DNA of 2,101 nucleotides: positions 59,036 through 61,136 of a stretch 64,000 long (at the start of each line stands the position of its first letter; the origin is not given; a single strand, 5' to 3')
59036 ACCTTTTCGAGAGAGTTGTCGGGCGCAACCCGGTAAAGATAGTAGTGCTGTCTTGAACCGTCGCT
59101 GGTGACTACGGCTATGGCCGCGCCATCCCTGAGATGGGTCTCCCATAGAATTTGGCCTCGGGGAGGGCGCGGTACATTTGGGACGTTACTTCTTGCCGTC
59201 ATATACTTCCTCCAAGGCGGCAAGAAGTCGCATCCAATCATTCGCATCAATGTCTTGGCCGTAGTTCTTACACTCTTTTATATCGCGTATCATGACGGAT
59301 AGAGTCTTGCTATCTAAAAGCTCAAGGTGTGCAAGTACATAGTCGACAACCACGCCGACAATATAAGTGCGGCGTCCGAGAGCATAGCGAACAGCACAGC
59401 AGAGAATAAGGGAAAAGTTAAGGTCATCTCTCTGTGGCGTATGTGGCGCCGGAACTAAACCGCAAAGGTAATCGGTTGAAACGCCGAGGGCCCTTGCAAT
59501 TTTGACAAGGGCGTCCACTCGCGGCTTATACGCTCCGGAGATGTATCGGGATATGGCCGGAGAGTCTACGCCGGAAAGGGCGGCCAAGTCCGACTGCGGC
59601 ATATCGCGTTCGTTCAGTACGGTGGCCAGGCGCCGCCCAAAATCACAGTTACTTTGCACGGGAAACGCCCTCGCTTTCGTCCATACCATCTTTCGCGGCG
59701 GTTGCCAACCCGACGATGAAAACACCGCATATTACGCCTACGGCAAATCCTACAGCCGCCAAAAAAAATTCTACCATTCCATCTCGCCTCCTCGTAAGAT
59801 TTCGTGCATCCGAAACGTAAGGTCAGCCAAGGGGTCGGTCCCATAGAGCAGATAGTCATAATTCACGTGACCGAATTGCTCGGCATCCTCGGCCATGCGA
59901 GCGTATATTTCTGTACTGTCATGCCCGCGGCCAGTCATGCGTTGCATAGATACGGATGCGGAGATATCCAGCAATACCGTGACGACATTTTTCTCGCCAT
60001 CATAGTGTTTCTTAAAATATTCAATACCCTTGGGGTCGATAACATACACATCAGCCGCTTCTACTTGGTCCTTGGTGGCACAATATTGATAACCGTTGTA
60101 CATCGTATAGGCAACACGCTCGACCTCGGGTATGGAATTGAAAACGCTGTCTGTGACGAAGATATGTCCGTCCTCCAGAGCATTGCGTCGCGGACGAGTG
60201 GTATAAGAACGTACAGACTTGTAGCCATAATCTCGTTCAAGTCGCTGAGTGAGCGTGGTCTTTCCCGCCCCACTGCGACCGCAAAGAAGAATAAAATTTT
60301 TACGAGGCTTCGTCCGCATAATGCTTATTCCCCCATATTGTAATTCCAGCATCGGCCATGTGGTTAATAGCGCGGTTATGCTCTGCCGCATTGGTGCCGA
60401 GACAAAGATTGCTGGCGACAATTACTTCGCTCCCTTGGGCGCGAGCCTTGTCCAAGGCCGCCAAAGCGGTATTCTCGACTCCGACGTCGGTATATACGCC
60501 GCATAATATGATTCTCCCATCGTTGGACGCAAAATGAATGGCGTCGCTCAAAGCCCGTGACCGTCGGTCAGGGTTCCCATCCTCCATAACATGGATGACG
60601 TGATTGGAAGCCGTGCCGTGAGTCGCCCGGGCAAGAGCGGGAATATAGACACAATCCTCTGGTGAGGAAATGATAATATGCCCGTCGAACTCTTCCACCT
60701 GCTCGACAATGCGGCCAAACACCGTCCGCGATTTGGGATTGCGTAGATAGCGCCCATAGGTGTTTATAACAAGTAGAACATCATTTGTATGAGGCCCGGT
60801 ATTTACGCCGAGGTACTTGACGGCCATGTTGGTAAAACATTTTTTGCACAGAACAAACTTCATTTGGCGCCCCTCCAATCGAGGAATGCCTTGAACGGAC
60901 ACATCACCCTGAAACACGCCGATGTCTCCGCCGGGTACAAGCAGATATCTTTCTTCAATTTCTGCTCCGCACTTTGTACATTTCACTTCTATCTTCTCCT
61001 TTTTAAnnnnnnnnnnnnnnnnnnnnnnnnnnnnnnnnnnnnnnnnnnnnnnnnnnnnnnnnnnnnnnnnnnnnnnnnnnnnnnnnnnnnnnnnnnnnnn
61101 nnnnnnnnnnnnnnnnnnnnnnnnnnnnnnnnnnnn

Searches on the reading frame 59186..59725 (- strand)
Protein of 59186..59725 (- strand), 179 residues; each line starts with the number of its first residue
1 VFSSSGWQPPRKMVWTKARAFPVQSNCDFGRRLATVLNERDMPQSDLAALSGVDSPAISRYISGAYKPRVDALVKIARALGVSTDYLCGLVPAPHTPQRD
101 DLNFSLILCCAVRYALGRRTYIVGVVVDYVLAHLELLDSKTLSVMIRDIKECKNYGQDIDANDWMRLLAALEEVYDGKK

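Call 53: search_protein_families(library=pfam, proteins=[window:59186-59725:-], max_evalue=0.0001)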
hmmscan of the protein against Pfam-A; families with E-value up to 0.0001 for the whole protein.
window:59186-59725:- (179 aa): 3 families
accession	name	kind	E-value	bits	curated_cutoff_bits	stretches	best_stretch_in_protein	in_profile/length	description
PF01381.28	HTH_3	-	4.8e-13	49.4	23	1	36-87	4-55/55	Helix-turn-helix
PF13560.12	HTH_31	-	9.3e-08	32.7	27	1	28-84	1-58/64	Helix-turn-helix domain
PF13443.12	HTH_26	-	2.4e-06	28.1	22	1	32-90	1-60/63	Cro/C1-type HTH DNA-binding domain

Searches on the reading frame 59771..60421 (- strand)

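Call 53: search_protein_families(library=pfam, proteins=[window:59771-60421:-], max_evalue=0.0001)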
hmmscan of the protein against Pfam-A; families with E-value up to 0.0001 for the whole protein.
window:59771-60421:- (216 aa): 4 families
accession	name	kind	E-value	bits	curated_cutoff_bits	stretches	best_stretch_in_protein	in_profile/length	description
PF00625.27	Guanylate_kin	-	2.3e-07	31.1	25.2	1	42-195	3-166/182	Guanylate kinase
PF13238.12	AAA_18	-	1.1e-06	29.6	29.4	1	44-178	1-122/128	AAA domain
PF13671.12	AAA_33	-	2.5e-05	25.1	27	0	44-84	2-42/143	AAA domain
PF02367.23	TsaE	-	5.4e-05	23.6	26.6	0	33-74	13-55/128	Threonylcarbamoyl adenosine biosynthesis protein TsaE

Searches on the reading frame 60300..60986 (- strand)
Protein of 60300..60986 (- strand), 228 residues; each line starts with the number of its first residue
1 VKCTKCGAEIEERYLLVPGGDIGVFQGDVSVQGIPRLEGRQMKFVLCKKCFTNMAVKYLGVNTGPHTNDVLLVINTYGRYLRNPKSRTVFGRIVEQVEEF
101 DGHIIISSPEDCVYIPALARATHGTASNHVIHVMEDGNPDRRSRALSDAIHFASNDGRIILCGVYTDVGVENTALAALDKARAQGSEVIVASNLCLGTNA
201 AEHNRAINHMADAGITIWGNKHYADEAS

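Call 53: search_protein_families(library=pfam, proteins=[window:60300-60986:-], max_evalue=0.0001)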
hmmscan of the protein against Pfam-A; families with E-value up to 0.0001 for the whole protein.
window:60300-60986:- (228 aa): 1 family
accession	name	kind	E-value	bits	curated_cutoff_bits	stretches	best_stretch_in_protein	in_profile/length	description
PF00857.26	Isochorismatase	-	9.7e-10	39.2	27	1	157-217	114-170/175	Isochorismatase domain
